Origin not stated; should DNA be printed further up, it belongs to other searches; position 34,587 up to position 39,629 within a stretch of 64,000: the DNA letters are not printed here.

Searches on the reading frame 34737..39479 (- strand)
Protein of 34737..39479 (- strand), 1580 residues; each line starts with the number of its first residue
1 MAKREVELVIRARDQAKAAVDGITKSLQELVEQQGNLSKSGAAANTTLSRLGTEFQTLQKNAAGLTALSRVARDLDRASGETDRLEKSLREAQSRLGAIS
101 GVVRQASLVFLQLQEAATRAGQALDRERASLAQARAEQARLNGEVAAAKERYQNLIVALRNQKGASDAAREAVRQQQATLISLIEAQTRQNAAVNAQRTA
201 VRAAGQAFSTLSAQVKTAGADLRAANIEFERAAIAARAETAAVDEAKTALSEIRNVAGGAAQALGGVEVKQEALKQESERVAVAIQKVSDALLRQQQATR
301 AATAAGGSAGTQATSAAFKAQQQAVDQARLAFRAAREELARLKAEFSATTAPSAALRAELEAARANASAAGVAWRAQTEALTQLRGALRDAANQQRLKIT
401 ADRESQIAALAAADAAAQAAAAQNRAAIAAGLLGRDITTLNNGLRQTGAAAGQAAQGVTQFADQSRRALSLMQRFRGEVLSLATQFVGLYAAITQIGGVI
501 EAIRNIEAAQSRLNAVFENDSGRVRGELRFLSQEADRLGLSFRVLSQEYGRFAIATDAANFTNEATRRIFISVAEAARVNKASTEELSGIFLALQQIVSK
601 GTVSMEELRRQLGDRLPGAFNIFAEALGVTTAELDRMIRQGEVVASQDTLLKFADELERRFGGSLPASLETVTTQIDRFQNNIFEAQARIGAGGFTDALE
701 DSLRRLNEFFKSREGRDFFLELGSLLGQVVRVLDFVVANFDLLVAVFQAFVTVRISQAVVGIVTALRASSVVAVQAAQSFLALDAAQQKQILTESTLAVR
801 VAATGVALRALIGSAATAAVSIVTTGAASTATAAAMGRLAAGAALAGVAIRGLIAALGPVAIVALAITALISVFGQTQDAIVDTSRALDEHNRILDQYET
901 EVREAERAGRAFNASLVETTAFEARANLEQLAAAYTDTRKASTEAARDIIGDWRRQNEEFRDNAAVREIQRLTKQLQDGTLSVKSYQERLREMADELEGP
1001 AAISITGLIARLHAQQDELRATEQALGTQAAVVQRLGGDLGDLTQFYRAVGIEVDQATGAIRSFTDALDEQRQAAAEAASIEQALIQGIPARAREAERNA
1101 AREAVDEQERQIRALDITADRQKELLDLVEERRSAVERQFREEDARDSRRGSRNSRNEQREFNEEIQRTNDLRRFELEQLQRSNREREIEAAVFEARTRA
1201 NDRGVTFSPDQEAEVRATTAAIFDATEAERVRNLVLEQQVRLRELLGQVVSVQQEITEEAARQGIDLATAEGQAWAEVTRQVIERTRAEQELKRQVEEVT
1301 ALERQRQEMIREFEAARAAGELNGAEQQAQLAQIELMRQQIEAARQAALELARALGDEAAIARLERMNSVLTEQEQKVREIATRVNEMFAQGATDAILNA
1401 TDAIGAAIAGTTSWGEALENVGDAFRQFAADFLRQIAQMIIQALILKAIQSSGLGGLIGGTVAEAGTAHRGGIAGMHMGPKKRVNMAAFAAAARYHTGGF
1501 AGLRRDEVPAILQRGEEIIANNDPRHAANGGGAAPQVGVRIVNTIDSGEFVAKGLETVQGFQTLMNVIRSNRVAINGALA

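Call 9: search_protein_families(library=phrogs, proteins=[window:34737-39479:-], max_evalue=0.001)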
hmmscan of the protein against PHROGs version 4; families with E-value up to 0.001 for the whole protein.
window:34737-39479:- (1580 aa): 18 families
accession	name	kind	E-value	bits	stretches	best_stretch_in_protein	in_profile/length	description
phrog_2335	-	tail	9.6e-199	664.4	1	1-1579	2-1533/1536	tail length tape measure protein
phrog_9807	-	tail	1.3e-38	133.2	1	391-757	226-606/1972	tail length tape measure protein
phrog_18891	-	tail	1.9e-37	129.7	1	272-711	60-478/1191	tail length tape measure protein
phrog_339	-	tail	3.8e-24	86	1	444-1531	20-1027/1123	tail length tape measure protein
phrog_4036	-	tail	1.4e-23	84.5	1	471-861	233-604/749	tail length tape measure protein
phrog_23940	-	tail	4.3e-23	83.1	1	1290-1527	72-322/353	tail length tape measure protein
phrog_33615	-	unknown function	3.2e-20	72.5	1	501-789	281-579/1395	-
phrog_1716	-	tail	5.3e-20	72.5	1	467-764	81-331/943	tail length tape measure protein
phrog_7817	-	unknown function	1e-16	61.6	1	485-791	296-578/742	-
phrog_28779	-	tail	3.2e-15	56.7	1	388-775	118-494/677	tail length tape measure protein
phrog_25927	-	tail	4.8e-12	46.5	1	441-853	118-534/625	tail length tape measure protein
phrog_5255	-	tail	5.5e-12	46.2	1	277-754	89-578/800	tail length tape measure protein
phrog_8010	-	tail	2.6e-10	39.8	1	365-874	139-603/1543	tail length tape measure protein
phrog_7740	-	tail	1.3e-09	36.9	1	443-965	25-511/2151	tail length tape measure protein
phrog_1107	-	tail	7.6e-09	35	1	436-1464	138-1089/1252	tail length tape measure protein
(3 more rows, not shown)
